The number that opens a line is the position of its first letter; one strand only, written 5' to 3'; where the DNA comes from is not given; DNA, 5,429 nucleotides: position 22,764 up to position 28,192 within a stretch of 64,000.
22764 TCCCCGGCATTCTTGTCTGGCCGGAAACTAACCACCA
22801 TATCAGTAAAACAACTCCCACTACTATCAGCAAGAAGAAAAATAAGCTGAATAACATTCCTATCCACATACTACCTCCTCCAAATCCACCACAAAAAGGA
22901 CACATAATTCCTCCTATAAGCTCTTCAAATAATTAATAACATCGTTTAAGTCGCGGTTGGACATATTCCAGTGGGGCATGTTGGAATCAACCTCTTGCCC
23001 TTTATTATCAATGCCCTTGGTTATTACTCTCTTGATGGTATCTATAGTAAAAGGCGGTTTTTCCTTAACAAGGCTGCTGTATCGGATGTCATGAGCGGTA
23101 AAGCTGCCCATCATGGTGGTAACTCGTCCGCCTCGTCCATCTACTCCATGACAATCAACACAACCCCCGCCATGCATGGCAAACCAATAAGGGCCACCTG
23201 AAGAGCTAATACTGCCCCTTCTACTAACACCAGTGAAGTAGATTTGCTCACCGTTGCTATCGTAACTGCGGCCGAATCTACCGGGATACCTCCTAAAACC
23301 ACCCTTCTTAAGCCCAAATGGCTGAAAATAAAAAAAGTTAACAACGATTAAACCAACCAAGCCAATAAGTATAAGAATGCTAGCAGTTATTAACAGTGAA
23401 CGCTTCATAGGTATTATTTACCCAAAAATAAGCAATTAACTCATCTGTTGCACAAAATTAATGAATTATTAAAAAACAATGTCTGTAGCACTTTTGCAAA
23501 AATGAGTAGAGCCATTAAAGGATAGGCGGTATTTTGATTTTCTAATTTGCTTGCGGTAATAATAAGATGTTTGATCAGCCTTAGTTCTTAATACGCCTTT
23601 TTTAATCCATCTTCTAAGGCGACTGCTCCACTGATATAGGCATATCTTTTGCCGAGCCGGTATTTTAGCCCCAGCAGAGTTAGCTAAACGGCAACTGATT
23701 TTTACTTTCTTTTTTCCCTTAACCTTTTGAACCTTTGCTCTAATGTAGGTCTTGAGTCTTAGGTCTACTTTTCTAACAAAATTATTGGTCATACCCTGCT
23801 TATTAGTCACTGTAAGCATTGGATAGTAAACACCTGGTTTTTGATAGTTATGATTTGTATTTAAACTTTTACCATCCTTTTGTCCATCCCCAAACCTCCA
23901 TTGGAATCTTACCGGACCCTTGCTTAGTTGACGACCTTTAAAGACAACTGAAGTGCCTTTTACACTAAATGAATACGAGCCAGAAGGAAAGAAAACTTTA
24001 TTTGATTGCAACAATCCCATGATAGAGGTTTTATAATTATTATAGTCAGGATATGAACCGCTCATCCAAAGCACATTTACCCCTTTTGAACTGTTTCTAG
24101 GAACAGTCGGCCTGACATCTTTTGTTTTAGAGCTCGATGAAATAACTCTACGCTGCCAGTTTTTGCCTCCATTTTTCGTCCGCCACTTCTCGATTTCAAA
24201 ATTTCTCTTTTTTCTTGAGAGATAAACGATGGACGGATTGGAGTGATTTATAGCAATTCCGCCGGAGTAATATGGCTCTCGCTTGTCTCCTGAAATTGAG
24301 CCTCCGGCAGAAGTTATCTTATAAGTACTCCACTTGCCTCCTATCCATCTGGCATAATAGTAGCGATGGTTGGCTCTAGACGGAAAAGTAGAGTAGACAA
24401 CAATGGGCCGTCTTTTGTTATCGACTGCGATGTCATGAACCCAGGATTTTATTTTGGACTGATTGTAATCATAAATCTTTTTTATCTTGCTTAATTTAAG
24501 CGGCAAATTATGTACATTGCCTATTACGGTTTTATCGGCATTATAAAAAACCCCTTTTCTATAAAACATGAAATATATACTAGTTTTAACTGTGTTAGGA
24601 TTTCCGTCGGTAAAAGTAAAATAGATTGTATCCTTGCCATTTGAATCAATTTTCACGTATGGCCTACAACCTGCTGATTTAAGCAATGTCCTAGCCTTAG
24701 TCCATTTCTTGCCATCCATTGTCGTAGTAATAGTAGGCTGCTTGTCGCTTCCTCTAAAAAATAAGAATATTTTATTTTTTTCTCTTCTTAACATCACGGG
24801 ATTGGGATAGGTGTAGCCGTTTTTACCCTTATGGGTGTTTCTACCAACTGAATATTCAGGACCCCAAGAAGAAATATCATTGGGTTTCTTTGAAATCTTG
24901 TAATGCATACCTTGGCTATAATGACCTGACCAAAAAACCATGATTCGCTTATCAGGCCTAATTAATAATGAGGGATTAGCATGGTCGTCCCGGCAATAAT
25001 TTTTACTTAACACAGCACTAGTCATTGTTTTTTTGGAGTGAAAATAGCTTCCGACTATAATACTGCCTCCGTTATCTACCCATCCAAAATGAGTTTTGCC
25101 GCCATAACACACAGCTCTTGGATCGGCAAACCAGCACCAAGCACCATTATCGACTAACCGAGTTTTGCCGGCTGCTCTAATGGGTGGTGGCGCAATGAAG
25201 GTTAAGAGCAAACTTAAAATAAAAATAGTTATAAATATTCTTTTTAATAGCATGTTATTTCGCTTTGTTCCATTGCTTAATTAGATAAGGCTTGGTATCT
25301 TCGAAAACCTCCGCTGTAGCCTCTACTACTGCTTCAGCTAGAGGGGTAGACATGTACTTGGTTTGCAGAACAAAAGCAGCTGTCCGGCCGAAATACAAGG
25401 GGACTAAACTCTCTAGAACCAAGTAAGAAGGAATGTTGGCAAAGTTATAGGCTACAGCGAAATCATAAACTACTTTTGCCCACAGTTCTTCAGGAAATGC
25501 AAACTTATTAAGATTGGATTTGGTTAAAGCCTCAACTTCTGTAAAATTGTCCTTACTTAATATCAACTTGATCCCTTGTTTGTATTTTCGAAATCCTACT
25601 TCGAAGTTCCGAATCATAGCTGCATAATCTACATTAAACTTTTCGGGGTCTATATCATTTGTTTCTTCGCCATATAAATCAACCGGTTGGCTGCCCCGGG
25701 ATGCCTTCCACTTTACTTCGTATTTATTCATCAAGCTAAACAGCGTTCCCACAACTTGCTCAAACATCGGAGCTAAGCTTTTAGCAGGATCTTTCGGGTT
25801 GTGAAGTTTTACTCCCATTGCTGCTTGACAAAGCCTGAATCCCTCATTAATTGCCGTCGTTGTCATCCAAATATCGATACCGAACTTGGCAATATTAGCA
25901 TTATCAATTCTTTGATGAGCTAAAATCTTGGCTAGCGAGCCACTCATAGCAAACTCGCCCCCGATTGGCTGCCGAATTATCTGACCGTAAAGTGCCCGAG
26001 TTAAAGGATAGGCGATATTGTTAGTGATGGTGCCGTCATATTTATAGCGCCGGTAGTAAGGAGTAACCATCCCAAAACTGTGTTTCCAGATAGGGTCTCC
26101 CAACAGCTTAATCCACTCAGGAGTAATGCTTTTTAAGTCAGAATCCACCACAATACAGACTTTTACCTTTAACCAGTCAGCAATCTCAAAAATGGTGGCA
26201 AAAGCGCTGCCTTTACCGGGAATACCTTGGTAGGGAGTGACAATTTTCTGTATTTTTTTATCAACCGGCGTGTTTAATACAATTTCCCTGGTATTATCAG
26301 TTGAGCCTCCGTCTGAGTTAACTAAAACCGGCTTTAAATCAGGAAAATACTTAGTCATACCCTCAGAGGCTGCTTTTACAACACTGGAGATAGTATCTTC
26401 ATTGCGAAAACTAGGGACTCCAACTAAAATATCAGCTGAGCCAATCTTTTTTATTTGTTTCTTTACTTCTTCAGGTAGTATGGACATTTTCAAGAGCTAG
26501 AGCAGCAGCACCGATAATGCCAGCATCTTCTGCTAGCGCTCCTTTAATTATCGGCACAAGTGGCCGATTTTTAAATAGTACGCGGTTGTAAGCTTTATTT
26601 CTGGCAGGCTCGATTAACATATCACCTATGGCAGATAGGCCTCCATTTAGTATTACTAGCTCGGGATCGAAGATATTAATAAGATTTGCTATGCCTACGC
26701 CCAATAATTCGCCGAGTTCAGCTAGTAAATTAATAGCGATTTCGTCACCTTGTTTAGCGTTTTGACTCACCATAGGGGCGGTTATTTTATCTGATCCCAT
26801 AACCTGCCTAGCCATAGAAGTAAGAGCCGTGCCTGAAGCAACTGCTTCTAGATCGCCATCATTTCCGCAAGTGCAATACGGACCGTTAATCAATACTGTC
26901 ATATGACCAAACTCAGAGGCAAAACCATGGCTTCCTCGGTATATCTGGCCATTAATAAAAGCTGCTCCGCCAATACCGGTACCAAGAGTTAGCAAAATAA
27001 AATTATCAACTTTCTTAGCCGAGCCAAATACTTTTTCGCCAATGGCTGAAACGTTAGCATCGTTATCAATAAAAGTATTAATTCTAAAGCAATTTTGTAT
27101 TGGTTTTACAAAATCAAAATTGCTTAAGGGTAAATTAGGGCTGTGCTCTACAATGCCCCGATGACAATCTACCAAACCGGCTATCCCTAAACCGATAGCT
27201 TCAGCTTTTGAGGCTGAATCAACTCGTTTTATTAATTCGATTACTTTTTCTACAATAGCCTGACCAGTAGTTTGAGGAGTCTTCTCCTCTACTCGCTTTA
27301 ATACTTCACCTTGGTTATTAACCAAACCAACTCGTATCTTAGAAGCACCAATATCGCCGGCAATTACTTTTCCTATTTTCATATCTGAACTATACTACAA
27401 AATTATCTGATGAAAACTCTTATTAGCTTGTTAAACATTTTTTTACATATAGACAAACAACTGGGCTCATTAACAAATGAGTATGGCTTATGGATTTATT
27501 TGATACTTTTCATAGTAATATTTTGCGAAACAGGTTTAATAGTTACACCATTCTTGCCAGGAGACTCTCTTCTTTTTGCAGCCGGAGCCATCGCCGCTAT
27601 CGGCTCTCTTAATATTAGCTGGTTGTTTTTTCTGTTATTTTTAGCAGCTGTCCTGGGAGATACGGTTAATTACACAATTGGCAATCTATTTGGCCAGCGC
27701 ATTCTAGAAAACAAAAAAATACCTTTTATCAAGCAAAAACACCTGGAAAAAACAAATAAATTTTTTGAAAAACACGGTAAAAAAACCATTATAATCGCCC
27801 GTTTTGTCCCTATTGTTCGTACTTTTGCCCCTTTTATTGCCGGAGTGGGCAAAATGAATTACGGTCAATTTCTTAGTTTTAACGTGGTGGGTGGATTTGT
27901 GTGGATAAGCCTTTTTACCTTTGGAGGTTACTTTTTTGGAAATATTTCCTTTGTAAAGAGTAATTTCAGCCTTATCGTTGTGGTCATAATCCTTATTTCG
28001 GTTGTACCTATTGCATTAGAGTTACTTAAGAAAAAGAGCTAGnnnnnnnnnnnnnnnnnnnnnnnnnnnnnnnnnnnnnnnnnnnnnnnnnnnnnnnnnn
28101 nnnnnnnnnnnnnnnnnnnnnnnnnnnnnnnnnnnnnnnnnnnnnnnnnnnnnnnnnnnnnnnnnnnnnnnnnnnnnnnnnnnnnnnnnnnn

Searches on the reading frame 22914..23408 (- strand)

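Call 76: search_protein_families(library=pfam, proteins=[window:22914-23408:-], max_evalue=0.0001)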
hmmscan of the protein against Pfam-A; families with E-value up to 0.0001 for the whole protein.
window:22914-23408:- (164 aa): 2 families
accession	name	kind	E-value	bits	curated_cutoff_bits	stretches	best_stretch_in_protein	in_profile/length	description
PF00034.26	Cytochrom_C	-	1.8e-06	29.6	21.3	1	82-164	11-89/90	Cytochrome c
PF13442.11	Cytochrome_CBB3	-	2.1e-05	25.2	27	1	83-161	14-68/68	Cytochrome C oxidase, cbb3-type, subunit III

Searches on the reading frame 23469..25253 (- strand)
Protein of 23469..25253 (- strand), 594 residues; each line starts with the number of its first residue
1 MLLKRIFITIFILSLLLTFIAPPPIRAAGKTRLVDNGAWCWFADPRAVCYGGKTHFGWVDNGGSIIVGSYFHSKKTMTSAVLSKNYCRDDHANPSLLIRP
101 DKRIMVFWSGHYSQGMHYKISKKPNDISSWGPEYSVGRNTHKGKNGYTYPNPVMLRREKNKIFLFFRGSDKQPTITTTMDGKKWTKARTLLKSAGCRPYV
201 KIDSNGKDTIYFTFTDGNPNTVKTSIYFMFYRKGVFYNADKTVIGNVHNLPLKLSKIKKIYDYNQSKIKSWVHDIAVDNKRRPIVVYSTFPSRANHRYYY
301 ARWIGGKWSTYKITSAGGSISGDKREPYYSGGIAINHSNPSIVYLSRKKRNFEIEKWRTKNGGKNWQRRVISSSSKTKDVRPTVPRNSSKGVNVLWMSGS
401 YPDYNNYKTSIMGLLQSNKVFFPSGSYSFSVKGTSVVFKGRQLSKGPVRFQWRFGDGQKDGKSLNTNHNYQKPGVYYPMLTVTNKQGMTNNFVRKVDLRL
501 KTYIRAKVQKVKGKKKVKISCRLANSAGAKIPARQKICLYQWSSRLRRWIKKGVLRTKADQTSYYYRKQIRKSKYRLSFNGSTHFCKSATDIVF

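Call 70: search_protein_families(library=pfam, proteins=[window:23469-25253:-], max_evalue=0.0001)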
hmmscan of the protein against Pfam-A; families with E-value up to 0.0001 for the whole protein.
window:23469-25253:- (594 aa): 4 families
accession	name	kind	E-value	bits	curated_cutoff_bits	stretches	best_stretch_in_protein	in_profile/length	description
PF15892.11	BNR_4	-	1.5e-35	123.3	27.3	1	55-314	3-270/272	BNR repeat-containing family member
PF18911.6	PKD_4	-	4.8e-11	43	27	1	432-491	16-77/85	PKD domain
PF00801.26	PKD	-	5.4e-07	30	23.5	1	429-490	10-73/80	PKD domain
PF13088.12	BNR_2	-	3.7e-05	23.6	31.4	0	120-193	20-103/277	BNR repeat-like domain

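Call 77: search_protein_families(library=ncbifam, proteins=[window:23469-25253:-], max_evalue=0.001)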
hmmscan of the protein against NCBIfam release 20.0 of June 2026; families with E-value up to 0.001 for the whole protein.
window:23469-25253:- (594 aa): 0 families

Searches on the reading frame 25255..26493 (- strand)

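Call 20: search_protein_families(library=pfam, proteins=[window:25255-26493:-], max_evalue=0.001)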
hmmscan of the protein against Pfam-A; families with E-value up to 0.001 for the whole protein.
window:25255-26493:- (412 aa): 2 families
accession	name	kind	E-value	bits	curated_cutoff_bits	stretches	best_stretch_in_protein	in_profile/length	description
PF21969.2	MGS_GT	-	8.5e-06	25.8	27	1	80-223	59-208/239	Mannosylglycerate synthase, GT domain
PF00535.33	Glycos_transf_2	-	0.00025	21.5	23.3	1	24-156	2-124/168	Glycosyl transferase family 2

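Call 77: search_protein_families(library=ncbifam, proteins=[window:25255-26493:-], max_evalue=0.001)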
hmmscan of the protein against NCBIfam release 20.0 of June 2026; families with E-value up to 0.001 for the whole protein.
window:25255-26493:- (412 aa): 1 family
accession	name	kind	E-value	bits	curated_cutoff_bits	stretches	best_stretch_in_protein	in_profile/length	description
NF010496.0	PRK13915.1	equivalog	4.3e-16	58.9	262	1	18-261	29-274/307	glucosyl-3-phosphoglycerate synthase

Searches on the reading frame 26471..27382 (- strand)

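Call 20: search_protein_families(library=pfam, proteins=[window:26471-27382:-], max_evalue=0.001)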
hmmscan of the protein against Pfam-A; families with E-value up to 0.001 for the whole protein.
window:26471-27382:- (303 aa): 2 families
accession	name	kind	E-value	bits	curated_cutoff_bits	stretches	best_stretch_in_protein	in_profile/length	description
PF00480.26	ROK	-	1.5e-69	235.2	22.9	1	8-298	3-293/294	ROK family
PF01869.26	BcrAD_BadFG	-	0.00018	21.5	31.5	0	202-296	181-271/271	BadF/BadG/BcrA/BcrD ATPase family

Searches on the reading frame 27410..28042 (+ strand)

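Call 20: search_protein_families(library=pfam, proteins=[window:27410-28042:+], max_evalue=0.001)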
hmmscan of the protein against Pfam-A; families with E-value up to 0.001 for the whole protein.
window:27410-28042:+ (210 aa): 1 family
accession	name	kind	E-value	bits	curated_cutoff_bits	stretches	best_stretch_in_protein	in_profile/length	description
PF09335.16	VTT_dom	-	1.2e-22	81.2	33.9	1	49-174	1-122/123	VTT domain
